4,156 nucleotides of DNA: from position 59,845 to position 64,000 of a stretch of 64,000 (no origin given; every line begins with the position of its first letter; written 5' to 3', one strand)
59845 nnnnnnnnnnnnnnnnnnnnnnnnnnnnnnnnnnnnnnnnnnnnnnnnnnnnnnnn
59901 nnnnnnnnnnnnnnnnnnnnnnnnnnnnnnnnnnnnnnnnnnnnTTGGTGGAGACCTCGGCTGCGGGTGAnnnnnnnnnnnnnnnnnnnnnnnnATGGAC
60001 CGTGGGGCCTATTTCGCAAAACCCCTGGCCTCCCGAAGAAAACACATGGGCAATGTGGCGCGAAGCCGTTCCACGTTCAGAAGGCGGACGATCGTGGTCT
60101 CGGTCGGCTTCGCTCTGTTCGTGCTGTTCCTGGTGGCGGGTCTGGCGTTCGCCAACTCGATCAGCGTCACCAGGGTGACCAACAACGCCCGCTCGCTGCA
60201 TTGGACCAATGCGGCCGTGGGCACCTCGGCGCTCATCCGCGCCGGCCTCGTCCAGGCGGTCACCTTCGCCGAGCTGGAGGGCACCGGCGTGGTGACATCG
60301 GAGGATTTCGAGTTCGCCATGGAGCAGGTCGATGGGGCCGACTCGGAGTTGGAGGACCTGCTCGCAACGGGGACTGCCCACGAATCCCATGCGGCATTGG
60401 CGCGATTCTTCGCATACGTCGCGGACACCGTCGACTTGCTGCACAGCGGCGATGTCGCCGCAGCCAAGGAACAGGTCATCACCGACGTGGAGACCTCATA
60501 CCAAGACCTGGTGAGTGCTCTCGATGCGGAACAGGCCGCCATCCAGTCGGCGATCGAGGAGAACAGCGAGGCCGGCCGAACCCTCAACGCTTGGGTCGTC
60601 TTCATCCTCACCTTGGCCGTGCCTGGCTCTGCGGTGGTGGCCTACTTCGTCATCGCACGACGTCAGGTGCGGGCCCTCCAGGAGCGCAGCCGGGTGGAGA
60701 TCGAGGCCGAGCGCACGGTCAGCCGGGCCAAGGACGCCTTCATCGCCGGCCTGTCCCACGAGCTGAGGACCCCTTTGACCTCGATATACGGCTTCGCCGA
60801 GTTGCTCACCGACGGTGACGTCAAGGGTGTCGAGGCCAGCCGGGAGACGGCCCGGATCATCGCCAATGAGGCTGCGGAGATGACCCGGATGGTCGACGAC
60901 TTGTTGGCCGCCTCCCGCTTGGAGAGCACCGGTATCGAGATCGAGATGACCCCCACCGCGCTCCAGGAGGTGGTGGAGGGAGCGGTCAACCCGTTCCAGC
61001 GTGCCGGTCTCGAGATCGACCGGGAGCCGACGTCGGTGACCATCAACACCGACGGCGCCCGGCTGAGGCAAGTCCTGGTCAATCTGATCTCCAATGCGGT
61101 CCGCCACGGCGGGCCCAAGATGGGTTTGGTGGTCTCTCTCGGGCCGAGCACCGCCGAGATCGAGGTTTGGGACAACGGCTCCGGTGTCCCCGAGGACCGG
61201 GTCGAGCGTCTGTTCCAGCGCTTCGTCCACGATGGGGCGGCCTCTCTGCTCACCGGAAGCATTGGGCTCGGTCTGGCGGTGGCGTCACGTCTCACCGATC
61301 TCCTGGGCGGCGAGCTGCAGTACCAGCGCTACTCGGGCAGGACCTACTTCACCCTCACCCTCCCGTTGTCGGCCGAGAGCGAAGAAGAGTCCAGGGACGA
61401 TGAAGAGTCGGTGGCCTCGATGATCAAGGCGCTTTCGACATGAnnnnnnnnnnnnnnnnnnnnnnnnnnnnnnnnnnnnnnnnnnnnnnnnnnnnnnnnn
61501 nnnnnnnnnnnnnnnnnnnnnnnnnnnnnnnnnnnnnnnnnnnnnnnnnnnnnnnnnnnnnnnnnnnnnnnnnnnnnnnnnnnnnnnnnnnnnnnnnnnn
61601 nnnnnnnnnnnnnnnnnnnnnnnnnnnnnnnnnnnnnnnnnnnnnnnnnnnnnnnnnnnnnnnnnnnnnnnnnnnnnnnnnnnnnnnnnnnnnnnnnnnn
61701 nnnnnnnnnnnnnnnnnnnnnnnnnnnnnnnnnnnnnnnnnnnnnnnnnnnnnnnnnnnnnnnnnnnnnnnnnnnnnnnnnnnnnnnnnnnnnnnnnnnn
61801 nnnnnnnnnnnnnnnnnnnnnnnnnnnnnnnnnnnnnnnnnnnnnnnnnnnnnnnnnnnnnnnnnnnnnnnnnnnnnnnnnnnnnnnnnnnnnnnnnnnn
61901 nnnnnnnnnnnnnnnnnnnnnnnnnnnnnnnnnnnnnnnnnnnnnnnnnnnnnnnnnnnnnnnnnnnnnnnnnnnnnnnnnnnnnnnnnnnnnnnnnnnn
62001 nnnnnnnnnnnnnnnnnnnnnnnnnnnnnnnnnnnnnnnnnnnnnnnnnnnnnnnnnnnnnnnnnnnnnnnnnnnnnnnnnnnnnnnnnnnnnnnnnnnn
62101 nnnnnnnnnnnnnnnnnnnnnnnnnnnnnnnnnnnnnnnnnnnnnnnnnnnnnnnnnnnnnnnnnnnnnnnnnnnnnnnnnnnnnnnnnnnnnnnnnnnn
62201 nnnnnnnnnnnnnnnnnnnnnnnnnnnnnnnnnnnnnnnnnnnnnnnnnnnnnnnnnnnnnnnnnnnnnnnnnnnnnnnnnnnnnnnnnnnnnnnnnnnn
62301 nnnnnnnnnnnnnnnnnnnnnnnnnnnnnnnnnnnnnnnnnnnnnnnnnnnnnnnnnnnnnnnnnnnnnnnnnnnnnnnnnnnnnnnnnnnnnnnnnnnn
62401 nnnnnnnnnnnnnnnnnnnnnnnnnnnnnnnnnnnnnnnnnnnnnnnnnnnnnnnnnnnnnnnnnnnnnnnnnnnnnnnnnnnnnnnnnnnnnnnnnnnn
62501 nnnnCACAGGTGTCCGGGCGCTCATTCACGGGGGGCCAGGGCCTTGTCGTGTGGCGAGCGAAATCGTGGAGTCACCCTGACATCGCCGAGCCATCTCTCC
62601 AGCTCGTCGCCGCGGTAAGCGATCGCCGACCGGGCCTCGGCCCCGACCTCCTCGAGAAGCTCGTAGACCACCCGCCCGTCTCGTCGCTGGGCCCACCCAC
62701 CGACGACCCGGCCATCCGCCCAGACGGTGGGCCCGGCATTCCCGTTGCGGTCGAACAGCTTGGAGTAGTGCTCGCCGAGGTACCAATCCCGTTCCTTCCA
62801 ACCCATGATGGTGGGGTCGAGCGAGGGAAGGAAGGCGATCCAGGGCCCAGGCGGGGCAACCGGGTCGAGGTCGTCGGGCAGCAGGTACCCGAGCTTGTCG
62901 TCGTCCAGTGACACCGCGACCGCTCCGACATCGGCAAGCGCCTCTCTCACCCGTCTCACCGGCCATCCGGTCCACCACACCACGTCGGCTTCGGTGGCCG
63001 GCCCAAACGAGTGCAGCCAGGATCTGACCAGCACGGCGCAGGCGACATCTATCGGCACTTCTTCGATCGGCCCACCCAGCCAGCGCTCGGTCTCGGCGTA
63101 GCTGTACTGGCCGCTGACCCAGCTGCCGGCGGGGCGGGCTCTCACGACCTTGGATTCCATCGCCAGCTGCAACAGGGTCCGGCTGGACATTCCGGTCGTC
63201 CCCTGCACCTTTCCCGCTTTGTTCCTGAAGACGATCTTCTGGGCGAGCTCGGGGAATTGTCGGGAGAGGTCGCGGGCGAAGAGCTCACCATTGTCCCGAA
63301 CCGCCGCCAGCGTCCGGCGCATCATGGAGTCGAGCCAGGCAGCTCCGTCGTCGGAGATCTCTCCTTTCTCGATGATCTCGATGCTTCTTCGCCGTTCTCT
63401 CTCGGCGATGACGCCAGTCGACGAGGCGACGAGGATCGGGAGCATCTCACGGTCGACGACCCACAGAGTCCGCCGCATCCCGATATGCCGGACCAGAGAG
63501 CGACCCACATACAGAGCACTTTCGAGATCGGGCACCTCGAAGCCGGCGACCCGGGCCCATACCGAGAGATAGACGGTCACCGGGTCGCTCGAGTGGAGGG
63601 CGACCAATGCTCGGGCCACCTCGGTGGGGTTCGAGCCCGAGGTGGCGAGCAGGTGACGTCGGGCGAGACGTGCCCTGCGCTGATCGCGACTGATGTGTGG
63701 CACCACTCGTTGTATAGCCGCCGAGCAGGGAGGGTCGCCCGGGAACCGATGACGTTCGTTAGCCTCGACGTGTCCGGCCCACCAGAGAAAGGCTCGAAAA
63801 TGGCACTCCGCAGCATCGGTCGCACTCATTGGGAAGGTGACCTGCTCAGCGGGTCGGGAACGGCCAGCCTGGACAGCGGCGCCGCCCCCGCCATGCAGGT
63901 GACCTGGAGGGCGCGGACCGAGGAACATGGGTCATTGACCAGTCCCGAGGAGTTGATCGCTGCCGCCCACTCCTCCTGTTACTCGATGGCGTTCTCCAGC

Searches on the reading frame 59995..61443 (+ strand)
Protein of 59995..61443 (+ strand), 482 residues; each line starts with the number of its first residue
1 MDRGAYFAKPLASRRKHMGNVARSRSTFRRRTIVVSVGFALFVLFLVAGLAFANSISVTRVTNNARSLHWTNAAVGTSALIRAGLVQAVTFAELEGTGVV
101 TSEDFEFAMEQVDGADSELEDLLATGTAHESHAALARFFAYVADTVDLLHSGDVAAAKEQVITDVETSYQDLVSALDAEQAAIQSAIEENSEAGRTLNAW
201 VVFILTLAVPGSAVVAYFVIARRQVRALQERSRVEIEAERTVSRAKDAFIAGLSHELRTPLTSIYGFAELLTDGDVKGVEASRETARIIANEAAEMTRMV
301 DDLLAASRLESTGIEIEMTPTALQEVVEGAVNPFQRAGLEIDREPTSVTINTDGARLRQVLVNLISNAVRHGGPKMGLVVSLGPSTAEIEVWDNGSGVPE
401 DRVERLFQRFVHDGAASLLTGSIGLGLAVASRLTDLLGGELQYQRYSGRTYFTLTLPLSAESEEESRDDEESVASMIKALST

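Call 8: search_protein_families(library=pfam, proteins=[window:59995-61443:+], max_evalue=0.01)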
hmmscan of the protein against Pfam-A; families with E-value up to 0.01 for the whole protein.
window:59995-61443:+ (482 aa): 5 families
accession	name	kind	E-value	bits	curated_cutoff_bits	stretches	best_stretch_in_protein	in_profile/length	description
PF02518.31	HATPase_c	-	1.3e-21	77.5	26.4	1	353-459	2-110/111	Histidine kinase-, DNA gyrase B-, and HSP90-like ATPase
PF00512.31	HisKA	-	7.6e-18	64.8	26.9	1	245-311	1-65/66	His Kinase A (phospho-acceptor) domain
PF09307.15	MHC2-interact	-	0.001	19.3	26.9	0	169-261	4-93/109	CLIP, MHC2 interacting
PF13589.12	HATPase_c_3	-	0.002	18.6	25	1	358-432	4-82/137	Histidine kinase-, DNA gyrase B-, and HSP90-like ATPase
PF00015.26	MCPsignal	-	0.0083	16.4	34.6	0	238-315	81-159/172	Methyl-accepting chemotaxis protein (MCP) signalling domain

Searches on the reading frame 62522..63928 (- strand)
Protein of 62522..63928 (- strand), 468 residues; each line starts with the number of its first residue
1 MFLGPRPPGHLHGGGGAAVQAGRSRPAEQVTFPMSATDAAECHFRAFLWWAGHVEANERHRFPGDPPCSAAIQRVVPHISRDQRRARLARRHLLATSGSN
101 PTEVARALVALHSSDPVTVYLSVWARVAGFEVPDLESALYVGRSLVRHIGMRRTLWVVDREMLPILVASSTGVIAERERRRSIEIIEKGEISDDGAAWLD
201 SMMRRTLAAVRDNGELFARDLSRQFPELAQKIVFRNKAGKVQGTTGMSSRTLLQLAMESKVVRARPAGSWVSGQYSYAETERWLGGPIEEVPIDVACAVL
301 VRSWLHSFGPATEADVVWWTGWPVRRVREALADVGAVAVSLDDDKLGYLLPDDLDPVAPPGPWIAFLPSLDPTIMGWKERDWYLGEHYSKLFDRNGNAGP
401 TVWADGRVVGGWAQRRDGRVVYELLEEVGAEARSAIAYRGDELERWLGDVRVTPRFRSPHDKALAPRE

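Call 8: search_protein_families(library=pfam, proteins=[window:62522-63928:-], max_evalue=0.01)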
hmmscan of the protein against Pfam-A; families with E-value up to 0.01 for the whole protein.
window:62522-63928:- (468 aa): 1 family
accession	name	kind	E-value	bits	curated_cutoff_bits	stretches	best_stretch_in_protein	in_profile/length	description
PF06224.18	AlkZ-like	-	3.8e-65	221.1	25.9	1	106-446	2-329/329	DNA glycosylase AlkZ-like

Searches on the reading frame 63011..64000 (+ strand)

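Call 8: search_protein_families(library=pfam, proteins=[window:63011-64000:+], max_evalue=0.01)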
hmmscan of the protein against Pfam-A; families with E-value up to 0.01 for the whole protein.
window:63011-64000:+ (330 aa): 1 family
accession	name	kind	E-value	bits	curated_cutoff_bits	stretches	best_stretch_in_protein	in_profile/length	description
PF02566.24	OsmC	-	0.0071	17.2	27.5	0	306-329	2-25/100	OsmC-like protein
